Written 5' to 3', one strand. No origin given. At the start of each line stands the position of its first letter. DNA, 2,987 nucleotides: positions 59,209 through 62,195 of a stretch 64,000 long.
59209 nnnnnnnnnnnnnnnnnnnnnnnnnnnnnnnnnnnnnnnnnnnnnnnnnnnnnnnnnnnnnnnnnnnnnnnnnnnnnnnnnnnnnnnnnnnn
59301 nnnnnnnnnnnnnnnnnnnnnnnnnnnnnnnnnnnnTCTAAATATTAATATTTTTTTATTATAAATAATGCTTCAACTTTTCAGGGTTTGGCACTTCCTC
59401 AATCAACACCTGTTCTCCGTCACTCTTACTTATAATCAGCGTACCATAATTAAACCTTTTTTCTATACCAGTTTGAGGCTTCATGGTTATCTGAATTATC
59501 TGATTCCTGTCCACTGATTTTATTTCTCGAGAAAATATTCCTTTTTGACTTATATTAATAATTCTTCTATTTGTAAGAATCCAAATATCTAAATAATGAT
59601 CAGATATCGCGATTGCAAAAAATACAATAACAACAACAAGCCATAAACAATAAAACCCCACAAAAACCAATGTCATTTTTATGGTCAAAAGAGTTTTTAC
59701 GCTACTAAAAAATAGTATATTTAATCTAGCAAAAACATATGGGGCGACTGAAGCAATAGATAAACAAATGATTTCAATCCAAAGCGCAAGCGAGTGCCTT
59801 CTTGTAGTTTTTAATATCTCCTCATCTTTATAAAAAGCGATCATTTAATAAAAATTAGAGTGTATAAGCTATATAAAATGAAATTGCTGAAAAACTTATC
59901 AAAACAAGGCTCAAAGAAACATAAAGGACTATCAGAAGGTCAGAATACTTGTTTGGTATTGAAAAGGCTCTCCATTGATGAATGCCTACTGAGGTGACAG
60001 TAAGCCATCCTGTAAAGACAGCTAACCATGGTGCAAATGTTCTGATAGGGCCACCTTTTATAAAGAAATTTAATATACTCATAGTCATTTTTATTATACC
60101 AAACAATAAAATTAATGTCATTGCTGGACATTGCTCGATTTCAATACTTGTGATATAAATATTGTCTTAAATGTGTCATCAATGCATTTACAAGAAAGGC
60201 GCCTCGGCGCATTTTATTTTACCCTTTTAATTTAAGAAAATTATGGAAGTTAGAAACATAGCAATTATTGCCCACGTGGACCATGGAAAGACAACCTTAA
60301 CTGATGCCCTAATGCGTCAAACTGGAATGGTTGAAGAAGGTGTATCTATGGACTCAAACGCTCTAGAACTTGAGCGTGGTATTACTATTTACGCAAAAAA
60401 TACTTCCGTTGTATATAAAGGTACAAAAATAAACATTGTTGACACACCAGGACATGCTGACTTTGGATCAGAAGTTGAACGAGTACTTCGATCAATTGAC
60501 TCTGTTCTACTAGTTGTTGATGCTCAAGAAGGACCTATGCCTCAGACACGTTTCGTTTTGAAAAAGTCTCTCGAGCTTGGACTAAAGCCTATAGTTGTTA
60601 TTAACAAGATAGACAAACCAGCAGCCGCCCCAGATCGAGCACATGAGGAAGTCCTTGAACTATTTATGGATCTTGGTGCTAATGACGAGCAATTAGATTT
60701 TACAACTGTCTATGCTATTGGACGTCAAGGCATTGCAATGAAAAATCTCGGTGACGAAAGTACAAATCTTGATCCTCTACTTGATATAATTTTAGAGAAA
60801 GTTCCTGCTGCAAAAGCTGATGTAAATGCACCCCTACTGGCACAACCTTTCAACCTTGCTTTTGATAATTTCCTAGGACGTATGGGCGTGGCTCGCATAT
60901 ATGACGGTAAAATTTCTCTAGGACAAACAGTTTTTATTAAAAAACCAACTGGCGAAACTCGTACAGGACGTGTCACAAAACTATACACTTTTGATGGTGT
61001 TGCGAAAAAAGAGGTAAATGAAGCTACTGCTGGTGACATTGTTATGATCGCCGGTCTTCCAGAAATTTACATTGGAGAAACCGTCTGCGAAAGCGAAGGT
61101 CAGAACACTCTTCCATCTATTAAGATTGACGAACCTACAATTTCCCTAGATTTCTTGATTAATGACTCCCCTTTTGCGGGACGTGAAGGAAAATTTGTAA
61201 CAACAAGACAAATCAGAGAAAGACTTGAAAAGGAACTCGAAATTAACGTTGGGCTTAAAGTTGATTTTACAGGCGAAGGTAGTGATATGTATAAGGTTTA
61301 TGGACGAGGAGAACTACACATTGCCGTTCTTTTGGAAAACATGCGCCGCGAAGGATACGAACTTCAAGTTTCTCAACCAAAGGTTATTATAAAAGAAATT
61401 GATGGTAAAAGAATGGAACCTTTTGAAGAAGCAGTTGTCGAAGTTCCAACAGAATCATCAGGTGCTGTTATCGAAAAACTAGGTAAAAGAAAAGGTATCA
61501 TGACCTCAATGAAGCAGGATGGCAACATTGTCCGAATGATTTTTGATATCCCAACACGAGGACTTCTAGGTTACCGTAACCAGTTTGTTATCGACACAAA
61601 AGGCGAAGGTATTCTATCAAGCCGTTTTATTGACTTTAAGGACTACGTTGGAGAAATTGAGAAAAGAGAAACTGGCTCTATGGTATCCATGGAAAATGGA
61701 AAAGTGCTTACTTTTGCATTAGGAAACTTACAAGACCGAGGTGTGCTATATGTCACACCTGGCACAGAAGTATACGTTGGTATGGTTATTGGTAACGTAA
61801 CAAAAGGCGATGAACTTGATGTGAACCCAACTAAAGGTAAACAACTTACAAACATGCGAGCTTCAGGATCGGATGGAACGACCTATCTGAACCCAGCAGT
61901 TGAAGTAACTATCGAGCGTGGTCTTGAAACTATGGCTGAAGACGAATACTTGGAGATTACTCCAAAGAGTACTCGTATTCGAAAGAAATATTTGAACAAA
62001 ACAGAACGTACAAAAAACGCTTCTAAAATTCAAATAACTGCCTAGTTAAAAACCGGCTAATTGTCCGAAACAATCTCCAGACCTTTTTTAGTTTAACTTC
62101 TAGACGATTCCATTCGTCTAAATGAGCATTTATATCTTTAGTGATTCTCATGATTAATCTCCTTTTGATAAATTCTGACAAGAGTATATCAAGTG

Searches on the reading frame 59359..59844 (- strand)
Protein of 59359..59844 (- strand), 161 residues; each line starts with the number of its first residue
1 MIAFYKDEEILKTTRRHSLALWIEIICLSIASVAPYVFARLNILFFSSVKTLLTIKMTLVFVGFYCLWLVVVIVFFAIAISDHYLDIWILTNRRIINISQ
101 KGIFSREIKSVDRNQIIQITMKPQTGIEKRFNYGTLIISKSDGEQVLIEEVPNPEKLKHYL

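Call 66: search_protein_families(library=pfam, proteins=[window:59359-59844:-], max_evalue=0.1)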
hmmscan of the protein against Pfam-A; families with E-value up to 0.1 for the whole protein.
window:59359-59844:- (161 aa): 2 families
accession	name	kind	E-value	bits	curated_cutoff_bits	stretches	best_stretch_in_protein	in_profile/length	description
PF03703.20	bPH_2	-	0.00012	22.7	22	1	89-161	7-78/78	Bacterial PH domain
PF14470.12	bPH_3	-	0.002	19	23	1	83-127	20-63/95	Bacterial PH domain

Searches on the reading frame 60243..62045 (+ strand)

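Call 7: search_protein_families(library=pfam, proteins=[window:60243-62045:+], max_evalue=0.001)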
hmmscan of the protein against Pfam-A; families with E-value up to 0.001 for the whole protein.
window:60243-62045:+ (600 aa): 7 families
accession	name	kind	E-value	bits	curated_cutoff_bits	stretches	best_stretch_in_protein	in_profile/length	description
PF00009.33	GTP_EFTU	-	2.4e-51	174.4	26.5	1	2-188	2-187/188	Elongation factor Tu GTP binding domain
PF21018.2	BipA_C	-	1.1e-38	131.7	23.8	1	477-585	1-109/110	TypA/BipA C-terminal domain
PF00679.30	EFG_C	-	6.5e-19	68.2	27.9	1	391-474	3-87/89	Elongation factor G C-terminus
PF03144.31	GTP_EFTU_D2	-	1.5e-11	44.9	30.3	1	212-282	1-73/73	Elongation factor Tu domain 2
PF22042.2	EF-G_D2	-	9.6e-09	35.7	27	1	203-283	7-83/84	Elongation factor G domain 2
PF01926.29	MMR_HSR1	-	1.8e-07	31.7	21.9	1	6-122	2-113/113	50S ribosome-binding GTPase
PF02421.24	FeoB_N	-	0.0002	21.3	27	1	45-135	31-127/156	Ferrous iron transport protein B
